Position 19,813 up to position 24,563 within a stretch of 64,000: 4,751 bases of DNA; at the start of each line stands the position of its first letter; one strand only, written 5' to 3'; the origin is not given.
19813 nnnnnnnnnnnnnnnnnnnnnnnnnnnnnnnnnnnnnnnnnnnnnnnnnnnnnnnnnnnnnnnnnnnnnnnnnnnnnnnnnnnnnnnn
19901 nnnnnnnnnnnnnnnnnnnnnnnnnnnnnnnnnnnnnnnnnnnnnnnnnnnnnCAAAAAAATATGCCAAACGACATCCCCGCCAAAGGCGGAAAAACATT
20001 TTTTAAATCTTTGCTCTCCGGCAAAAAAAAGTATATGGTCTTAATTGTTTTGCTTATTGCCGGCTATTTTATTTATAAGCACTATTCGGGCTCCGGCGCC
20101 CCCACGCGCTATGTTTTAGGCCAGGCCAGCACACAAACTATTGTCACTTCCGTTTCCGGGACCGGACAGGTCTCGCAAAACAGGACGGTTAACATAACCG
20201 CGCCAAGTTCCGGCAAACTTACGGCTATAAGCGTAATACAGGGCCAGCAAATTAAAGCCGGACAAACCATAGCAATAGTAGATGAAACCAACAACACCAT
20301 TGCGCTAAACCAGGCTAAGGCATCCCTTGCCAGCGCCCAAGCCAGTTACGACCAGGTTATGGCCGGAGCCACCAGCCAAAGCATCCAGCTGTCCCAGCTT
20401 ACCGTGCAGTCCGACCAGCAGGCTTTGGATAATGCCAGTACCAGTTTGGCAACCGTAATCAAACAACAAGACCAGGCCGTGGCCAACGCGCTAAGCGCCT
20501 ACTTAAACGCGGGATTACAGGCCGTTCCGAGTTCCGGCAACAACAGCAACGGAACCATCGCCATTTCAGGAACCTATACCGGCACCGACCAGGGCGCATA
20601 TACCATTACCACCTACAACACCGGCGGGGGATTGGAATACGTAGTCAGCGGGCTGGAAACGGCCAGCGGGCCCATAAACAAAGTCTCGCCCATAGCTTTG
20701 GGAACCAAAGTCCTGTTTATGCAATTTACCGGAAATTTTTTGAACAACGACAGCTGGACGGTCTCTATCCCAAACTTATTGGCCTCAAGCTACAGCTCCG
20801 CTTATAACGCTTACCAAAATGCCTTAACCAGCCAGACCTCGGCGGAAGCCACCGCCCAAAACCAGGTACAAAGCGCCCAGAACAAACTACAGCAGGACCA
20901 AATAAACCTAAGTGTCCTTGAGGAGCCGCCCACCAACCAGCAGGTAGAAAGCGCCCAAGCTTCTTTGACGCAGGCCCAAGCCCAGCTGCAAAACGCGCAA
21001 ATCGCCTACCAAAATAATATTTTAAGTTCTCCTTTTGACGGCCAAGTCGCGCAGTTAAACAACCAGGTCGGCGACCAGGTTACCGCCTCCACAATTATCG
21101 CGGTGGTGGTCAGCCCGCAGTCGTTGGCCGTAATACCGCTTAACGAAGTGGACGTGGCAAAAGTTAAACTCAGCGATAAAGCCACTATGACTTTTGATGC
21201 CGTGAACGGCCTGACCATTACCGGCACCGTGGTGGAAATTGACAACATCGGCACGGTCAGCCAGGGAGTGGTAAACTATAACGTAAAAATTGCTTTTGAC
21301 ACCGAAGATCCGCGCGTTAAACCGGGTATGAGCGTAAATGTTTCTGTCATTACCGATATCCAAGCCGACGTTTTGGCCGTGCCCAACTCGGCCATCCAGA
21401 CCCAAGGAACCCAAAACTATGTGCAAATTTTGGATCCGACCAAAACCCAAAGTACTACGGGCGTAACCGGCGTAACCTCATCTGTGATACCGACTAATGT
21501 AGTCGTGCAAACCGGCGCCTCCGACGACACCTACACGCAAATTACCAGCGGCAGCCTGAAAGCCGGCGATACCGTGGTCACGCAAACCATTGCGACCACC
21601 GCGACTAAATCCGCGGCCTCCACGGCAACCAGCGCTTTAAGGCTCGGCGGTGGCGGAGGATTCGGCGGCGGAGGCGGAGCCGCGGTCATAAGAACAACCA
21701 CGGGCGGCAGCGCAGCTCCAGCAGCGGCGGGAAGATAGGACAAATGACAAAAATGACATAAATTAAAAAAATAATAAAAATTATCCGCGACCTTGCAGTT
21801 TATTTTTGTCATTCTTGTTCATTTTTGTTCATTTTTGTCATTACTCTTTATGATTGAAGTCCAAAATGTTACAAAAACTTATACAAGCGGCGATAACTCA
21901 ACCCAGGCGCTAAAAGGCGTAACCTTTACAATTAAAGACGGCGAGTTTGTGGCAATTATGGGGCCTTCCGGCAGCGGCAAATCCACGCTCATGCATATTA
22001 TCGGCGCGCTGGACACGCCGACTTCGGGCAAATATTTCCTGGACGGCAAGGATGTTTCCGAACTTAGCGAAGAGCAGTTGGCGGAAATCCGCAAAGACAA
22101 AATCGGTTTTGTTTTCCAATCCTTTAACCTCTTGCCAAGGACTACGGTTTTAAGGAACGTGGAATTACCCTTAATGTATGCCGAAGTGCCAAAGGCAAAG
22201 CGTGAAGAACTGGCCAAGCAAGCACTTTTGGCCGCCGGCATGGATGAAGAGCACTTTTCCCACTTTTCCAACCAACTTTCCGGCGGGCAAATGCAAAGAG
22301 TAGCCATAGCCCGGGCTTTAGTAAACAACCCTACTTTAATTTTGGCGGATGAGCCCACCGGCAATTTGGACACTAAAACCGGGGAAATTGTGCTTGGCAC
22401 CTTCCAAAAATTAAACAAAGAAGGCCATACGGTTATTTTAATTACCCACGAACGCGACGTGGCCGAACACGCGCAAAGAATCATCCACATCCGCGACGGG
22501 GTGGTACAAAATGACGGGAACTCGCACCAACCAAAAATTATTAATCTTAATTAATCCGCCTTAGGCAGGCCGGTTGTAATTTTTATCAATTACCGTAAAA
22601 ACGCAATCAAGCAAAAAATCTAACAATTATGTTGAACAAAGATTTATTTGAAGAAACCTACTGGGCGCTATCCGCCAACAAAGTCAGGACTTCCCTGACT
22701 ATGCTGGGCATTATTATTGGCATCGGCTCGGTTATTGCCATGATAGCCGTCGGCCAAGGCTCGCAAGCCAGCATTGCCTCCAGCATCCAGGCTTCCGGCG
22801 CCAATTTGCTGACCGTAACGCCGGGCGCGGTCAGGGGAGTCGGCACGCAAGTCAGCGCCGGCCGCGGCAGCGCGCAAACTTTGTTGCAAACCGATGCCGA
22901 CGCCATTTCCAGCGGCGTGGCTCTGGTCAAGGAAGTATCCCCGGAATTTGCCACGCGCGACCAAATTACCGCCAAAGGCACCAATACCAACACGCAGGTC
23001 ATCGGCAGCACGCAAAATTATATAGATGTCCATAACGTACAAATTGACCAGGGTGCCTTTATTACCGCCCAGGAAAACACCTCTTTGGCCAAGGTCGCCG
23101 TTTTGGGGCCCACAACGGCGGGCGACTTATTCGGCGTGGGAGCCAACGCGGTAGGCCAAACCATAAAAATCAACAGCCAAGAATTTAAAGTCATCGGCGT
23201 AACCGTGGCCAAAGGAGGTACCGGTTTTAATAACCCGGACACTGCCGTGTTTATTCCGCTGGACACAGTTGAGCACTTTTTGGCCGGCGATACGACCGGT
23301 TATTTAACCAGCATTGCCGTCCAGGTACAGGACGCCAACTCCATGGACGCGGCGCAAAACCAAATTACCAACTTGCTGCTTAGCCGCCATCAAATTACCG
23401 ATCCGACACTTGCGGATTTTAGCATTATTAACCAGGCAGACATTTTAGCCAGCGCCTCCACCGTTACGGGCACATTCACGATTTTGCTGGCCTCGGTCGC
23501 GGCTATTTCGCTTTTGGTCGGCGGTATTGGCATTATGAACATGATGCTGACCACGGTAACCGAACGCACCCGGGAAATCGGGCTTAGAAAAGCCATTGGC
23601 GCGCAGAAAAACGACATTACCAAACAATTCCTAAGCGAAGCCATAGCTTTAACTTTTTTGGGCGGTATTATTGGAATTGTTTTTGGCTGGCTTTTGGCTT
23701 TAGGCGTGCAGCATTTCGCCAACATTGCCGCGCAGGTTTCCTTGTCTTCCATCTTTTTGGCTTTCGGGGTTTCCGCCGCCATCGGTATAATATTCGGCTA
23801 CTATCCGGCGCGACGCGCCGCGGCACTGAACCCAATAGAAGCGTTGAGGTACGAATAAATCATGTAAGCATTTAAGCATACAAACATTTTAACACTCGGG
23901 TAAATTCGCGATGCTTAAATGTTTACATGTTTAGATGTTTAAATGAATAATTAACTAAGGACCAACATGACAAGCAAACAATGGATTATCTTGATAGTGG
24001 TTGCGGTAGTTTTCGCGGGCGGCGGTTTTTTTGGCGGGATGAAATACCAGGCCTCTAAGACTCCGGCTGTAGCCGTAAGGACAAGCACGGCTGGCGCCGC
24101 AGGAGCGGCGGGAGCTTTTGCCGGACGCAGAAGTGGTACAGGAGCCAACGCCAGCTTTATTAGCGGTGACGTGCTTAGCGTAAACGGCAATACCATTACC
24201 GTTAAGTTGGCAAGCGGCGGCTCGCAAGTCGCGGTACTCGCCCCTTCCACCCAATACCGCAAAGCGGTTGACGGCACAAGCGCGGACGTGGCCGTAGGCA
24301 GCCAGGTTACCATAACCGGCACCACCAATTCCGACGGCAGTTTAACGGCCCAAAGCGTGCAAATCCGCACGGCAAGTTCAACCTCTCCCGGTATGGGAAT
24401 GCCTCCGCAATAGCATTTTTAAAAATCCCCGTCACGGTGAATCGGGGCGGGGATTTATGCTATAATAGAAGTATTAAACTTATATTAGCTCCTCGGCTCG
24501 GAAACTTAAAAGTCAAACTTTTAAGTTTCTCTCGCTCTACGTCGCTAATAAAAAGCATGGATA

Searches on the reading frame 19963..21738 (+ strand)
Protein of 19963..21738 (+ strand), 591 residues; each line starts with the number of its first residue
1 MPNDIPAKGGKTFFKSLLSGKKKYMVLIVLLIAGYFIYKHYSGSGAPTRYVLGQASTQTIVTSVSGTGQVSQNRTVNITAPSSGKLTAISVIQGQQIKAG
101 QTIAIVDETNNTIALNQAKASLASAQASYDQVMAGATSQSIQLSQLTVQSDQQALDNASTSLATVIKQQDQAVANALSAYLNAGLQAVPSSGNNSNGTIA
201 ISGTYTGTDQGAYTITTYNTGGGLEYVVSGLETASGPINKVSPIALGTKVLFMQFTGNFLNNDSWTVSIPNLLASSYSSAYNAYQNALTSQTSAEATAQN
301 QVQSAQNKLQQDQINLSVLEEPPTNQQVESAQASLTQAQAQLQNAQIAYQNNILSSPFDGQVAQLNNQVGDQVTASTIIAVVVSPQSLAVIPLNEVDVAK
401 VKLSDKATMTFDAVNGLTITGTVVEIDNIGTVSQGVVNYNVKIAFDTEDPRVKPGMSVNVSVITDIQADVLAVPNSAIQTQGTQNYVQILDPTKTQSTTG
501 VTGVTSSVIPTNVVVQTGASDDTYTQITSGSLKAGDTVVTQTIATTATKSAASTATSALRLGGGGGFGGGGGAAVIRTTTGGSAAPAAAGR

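Call 15: search_protein_families(library=pfam, proteins=[window:19963-21738:+], max_evalue=0.01)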
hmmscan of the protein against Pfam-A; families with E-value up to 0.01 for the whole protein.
window:19963-21738:+ (591 aa): 4 families
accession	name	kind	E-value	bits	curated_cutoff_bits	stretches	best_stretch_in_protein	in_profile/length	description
PF13437.12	HlyD_3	-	8.3e-11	43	22.2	1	354-455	2-106/106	HlyD family secretion protein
PF13533.13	Biotin_lipoyl_2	-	5.8e-09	36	29.8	1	76-107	1-32/32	Biotin-lipoyl like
PF16576.10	HlyD_D23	-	2.6e-08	33.9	30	1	281-458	60-214/214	Barrel-sandwich domain of CusB or HlyD membrane-fusion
PF00364.28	Biotin_lipoyl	-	8.8e-07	29.1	22.1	0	76-105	43-72/73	Biotin-requiring enzyme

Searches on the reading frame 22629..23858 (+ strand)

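Call 96: search_protein_families(library=pfam, proteins=[window:22629-23858:+], max_evalue=0.0001)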
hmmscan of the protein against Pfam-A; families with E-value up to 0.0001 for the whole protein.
window:22629-23858:+ (409 aa): 2 families
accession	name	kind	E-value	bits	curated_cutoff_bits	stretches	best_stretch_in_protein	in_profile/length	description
PF12704.14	MacB_PCD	-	3.5e-46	158.5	27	1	21-248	1-206/207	MacB-like periplasmic core domain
PF02687.27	FtsX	-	3e-22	79.3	25.5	1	289-402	2-120/120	FtsX-like permease C-terminal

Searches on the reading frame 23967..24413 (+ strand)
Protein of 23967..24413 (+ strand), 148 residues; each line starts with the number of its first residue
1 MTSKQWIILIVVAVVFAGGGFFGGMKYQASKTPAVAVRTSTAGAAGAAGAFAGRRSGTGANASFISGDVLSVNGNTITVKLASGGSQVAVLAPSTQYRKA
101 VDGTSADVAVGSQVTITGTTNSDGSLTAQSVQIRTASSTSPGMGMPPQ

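Call 96: search_protein_families(library=pfam, proteins=[window:23967-24413:+], max_evalue=0.0001)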
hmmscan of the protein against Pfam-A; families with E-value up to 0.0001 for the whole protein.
window:23967-24413:+ (148 aa): 1 family
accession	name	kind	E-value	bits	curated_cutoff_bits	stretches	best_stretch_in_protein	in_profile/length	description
PF18914.6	DUF5666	-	7e-07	29.9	27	1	67-131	2-59/60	Domain of unknown function (DUF5666)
